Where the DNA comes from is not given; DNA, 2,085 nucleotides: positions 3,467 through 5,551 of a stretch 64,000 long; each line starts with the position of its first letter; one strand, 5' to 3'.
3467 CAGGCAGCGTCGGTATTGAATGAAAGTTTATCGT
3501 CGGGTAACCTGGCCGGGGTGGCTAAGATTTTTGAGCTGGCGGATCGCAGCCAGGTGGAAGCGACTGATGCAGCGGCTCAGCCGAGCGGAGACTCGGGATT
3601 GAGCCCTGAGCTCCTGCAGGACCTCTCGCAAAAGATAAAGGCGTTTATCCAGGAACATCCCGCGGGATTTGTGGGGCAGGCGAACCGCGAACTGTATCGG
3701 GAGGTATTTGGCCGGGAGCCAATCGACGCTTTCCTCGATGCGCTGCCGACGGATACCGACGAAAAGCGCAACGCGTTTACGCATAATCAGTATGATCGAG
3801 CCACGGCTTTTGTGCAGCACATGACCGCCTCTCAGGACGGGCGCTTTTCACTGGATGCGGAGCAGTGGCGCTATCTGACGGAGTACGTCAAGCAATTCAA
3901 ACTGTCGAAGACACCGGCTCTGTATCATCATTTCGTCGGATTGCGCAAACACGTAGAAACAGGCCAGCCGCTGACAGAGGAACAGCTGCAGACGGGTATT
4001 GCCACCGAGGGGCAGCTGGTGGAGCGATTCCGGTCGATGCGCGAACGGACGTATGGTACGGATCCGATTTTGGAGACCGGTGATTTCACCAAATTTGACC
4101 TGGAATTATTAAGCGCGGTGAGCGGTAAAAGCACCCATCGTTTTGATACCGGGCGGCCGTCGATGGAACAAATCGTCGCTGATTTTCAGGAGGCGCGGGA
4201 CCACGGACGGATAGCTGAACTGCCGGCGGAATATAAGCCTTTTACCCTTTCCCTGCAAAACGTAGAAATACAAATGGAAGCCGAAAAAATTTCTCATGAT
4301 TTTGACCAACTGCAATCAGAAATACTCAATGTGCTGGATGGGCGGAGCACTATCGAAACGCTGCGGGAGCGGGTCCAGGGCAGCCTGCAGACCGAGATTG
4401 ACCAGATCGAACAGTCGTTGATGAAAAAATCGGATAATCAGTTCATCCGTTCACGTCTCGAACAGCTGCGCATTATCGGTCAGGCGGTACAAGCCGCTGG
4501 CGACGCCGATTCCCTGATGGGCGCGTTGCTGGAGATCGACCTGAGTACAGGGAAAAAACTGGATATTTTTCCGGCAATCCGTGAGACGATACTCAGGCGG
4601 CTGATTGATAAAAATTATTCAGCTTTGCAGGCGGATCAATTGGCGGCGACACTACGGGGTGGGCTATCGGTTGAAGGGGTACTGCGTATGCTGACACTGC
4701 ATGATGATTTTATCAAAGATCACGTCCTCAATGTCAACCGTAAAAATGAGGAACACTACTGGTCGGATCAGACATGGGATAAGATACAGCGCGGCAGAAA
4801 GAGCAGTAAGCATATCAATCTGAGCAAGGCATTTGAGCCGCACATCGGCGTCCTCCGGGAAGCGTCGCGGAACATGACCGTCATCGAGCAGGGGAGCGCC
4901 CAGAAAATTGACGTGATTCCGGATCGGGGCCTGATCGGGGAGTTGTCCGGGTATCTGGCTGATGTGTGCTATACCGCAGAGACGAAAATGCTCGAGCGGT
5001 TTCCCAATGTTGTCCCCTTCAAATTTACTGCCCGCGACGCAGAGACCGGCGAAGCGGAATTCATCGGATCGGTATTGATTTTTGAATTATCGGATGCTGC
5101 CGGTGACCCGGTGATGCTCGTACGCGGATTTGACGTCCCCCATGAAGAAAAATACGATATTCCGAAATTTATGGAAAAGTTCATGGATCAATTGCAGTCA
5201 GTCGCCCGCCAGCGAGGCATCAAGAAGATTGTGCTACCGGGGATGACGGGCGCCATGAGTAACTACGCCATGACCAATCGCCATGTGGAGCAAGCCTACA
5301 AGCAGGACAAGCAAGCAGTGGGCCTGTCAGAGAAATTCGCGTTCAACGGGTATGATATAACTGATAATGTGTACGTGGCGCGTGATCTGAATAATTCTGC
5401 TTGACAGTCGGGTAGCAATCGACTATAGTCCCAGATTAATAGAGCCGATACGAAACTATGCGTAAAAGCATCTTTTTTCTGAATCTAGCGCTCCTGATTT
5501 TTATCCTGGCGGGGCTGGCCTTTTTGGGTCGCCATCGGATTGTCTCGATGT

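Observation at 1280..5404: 1375-aa orphan cytoplasmic protein between corA and a C39-like peptidase gene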

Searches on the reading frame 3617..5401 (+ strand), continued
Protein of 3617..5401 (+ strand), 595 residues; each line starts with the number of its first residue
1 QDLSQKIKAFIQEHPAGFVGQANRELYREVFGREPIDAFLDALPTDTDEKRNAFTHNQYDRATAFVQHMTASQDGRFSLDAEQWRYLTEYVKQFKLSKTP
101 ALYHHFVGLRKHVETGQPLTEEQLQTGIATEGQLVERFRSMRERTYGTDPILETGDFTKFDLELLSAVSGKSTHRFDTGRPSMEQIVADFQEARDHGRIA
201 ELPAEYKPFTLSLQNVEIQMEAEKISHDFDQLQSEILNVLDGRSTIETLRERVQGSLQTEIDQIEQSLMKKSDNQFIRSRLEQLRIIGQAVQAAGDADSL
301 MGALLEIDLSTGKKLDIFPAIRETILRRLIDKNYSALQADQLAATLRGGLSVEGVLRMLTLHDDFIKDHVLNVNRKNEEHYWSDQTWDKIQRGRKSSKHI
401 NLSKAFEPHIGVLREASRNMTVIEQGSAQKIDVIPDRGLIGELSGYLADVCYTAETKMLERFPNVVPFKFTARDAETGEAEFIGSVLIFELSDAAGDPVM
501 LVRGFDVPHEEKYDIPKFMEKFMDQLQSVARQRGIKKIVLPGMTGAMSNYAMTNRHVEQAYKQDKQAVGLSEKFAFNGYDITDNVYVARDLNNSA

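Call 88: fold_search(model_id=the predicted structure, library=viral)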
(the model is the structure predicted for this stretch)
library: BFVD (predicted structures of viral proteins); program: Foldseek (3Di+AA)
matches with E <= 10: 231; with E <= 0.001: 0
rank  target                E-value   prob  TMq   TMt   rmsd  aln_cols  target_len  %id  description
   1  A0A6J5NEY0            3.9e-03  0.57  0.13  0.11  22.2       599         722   13  Uncharacterized protein [uncultured Caudovirales phage]
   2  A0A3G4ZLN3            4.1e-02  1.00  0.16  0.45   5.0       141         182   11  N-acyltransferase [Terrestrivirus sp.]
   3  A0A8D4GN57            4.8e-02  0.77  0.14  0.30  20.4       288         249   10  (no name in the UniProt tables at hand)
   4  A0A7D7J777            1.0e-01  0.96  0.12  0.36   5.8       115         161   17  (no name in the UniProt tables at hand)
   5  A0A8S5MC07            1.1e-01  0.99  0.13  0.46   4.4       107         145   17  Myristoyl-CoA:protein N-myristoyltransferase, N-terminal domain [Podoviridae sp. ct53O25]
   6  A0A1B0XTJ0            1.1e-01  0.15  0.13  0.09  26.9       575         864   11  (no name in the UniProt tables at hand)
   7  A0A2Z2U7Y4            1.2e-01  1.00  0.14  0.48   3.2        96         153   11  Uncharacterized protein [Ralstonia phage RPSC1]
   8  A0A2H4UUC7            2.0e-01  0.96  0.17  0.52   5.3       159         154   15  N-acyltransferase [Bodo saltans virus]
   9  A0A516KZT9            2.0e-01  0.93  0.15  0.44   5.7       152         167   11  (no name in the UniProt tables at hand)
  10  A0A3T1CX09            2.0e-01  0.11  0.10  0.14  21.9       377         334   10  Uncharacterized protein [Acanthamoeba castellanii medusavirus J1]
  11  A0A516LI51            2.3e-01  0.84  0.16  0.42   8.5       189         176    8  (no name in the UniProt tables at hand)
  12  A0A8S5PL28            2.4e-01  0.99  0.11  0.39   3.5        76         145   16  Uncharacterized protein [Podoviridae sp. ctnCN2]
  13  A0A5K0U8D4            2.8e-01  0.11  0.08  0.06  26.5       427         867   10  Uncharacterized protein [Yasminevirus sp. GU-2018]
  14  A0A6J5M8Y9            2.8e-01  0.03  0.07  0.06  26.4       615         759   12  Uncharacterized protein [uncultured Caudovirales phage]
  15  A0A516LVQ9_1          3.3e-01  0.12  0.13  0.08  35.1       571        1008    9  (no name in the UniProt tables at hand)
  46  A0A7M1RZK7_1          1.2e+00  0.04  0.10  0.06  25.6       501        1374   13  ART-PolyVal-like domain-containing protein [uncultured phage cr271_1]
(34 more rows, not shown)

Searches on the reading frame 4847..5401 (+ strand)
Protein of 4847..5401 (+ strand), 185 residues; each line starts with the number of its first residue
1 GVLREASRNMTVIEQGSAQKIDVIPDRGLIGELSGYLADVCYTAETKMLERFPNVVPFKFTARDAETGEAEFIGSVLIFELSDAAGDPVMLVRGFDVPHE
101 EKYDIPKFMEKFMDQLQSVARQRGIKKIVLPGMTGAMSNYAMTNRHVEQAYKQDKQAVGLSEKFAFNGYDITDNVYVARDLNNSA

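Call 80: search_solved_structures(query=A4, max_evalue=10, show_alignments=2)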
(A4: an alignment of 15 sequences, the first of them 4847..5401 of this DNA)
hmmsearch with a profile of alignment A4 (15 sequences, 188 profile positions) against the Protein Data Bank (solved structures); distinct sequences matched with E-value up to 10: 7.
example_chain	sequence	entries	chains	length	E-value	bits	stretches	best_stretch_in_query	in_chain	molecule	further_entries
4hhe_A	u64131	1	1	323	0.46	13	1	101-161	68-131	Quinolinate synthase A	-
6ora_A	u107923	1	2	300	0.9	12.1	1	102-162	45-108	Quinolinate synthase A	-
1wzu_A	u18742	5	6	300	0.9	12.1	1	102-162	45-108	Quinolinate synthetase A | Quinolinate synthase A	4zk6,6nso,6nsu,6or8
5ktm_A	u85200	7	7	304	0.91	12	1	102-162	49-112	Quinolinate synthase A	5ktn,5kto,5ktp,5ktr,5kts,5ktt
1pzw_A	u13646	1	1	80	1.2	11.7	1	32-52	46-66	Transcription factor grauzone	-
4nj5_A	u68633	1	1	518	1.9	11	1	66-115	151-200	Probable histone-lysine N-methyltransferase, H3 lysine-9 specific SUVH9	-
5cwh_A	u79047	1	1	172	6.3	9.3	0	81-132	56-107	Designed helical repeat protein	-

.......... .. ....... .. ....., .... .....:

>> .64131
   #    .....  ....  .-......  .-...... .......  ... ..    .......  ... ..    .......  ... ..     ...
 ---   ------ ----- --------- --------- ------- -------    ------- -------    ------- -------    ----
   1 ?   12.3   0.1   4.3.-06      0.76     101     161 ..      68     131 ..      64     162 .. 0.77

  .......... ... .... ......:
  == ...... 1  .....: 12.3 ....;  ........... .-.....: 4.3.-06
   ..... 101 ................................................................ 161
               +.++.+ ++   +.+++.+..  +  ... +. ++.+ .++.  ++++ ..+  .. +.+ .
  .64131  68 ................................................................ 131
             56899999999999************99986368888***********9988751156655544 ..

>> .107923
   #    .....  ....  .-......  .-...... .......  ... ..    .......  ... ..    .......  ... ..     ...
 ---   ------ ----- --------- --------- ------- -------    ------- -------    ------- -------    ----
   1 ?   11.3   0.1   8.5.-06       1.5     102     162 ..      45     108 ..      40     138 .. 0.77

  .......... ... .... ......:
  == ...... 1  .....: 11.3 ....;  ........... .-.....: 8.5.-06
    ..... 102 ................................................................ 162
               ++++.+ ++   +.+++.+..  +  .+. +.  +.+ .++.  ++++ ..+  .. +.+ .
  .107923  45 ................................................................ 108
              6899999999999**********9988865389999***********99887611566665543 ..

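Call 81: find_homologous_proteins(query=A4, max_evalue=0.001)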
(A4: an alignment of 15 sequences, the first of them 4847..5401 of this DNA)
Query A4 (15 sequences) (185 aa, profile of the alignment): 24 proteins with E <= 0.001 among 4153 candidates.
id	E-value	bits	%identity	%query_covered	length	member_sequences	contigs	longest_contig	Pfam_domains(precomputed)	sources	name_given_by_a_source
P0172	8.9e-64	232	32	91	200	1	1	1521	-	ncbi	-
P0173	2.5e-63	231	33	85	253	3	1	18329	-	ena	-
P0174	9.8e-61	222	31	90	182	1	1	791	-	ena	-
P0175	2.1e-49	185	27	88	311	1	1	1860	-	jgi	jgi:hypothetical protein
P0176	4.3e-48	181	26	95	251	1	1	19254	-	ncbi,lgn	-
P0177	4.4e-48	181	28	88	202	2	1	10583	-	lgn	-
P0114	1.1e-44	170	46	85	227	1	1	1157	-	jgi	-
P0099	1.8e-44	169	44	97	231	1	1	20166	-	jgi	-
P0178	6.6e-44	167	28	83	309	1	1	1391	-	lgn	-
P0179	7.1e-43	164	26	72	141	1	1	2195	-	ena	-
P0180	1.6e-42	163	25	89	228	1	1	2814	-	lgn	-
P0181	4.2e-42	162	43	97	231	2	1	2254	-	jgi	jgi:hypothetical protein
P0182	2.2e-39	153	25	84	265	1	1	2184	-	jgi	-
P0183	2.6e-39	153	29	83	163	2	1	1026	-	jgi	jgi:hypothetical protein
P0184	6.4e-39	151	33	70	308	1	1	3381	-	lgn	-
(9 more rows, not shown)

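Call 98: search_protein_families(library=pfam, alignment_id=A4, max_evalue=10)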
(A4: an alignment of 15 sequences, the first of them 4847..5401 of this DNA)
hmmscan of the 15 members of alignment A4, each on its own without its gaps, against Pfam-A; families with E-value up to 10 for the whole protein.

A. member 1, window:4847-5401:+ (185 aa): 3 families
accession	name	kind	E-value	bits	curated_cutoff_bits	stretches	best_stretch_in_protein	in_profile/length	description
PF22396.1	DUF6976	-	0.039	13.2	27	1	101-153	64-116/321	Family of unknown function (DUF6976)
PF03479.20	PCC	-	0.062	14.1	25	1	110-148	11-51/117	Plants and Prokaryotes Conserved (PCC) domain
PF08149.16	BING4CT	-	0.14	12.4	23.7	1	112-164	20-71/79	BING4CT (NUC141) domain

B. families by the number of members that match (of 15 scanned): 11 families
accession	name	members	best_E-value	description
PF09754.15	PAC2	1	0.0023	PAC2 family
PF02375.23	JmjN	1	0.023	jmjN domain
PF22396.1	DUF6976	1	0.039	Family of unknown function (DUF6976)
PF03479.20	PCC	1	0.062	Plants and Prokaryotes Conserved (PCC) domain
PF06689.19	zf-C4_ClpX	1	0.076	ClpX C4-type zinc finger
PF02991.22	ATG8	1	0.12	Autophagy protein Atg8 ubiquitin like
PF09097.16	Phage-tail_1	1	0.13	Baseplate structural protein, domain 1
PF08149.16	BING4CT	1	0.14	BING4CT (NUC141) domain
PF08595.16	RXT2_N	1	0.15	RXT2-like, N-terminal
PF02104.20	SURF1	1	0.25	SURF1 family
PF21216.2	PepQ_N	1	0.3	Xaa-Pro dipeptidase, N-terminal domain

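Call 101: find_encoding_contigs(protein=P0176, flank=5000, max_places=1)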
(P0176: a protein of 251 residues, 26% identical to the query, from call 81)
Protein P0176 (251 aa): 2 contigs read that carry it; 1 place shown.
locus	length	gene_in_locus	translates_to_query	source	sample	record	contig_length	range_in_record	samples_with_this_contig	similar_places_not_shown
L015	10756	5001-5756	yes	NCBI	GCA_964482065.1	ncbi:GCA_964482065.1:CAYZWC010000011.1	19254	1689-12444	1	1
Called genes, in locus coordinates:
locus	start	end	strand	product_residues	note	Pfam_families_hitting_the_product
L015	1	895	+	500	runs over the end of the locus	PF13632:Glyco_trans_2_3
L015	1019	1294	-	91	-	-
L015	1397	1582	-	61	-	-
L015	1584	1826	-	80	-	-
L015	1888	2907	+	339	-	PF00535:Glycos_transf_2, PF13641:Glyco_tranf_2_3, PF13632:Glyco_trans_2_3 (weak)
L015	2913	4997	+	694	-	-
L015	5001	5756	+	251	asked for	-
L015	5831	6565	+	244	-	PF00535:Glycos_transf_2, PF13641:Glyco_tranf_2_3, PF13632:Glyco_trans_2_3 (faint)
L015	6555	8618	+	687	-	PF13196:DUF4012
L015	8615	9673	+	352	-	PF06723:MreB_Mbl, PF00022:Actin (faint), PF00012:HSP70, PF14450:FtsA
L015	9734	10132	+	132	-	PF03412:Peptidase_C39, PF12385:Peptidase_C70, PF13529:Peptidase_C39_2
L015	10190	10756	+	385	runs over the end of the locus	PF13439:Glyco_transf_4, PF13579:Glyco_trans_4_4, PF20706:GT4-conflict, PF00534:Glycos_transf_1, PF13692:Glyco_trans_1_4, PF13524:Glyco_trans_1_2 (weak)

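Call 102: find_encoding_contigs(protein=P0173, flank=5000, max_places=1)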
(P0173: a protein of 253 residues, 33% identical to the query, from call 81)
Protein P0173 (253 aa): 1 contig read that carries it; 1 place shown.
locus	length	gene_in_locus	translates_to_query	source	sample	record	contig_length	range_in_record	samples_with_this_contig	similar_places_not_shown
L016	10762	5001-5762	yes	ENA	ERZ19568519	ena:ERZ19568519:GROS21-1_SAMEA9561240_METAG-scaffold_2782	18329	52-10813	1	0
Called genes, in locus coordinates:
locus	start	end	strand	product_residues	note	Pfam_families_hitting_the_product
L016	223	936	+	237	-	-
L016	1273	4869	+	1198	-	-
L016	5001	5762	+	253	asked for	-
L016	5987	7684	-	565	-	PF00682:HMGL-like, PF22615:IPMS_D2, PF08502:LeuA_dimer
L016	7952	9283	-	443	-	PF07044:DUF1329 (faint)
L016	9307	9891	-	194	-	PF13183:Fer4_8 (faint), PF14697:Fer4_21 (faint), PF12797:Fer4_2 (faint), PF12837:Fer4_6 (faint), PF13237:Fer4_10 (faint), PF12838:Fer4_7, PF13187:Fer4_9 (weak), PF00037:Fer4, +1 more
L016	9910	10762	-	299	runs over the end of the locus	PF02219:MTHFR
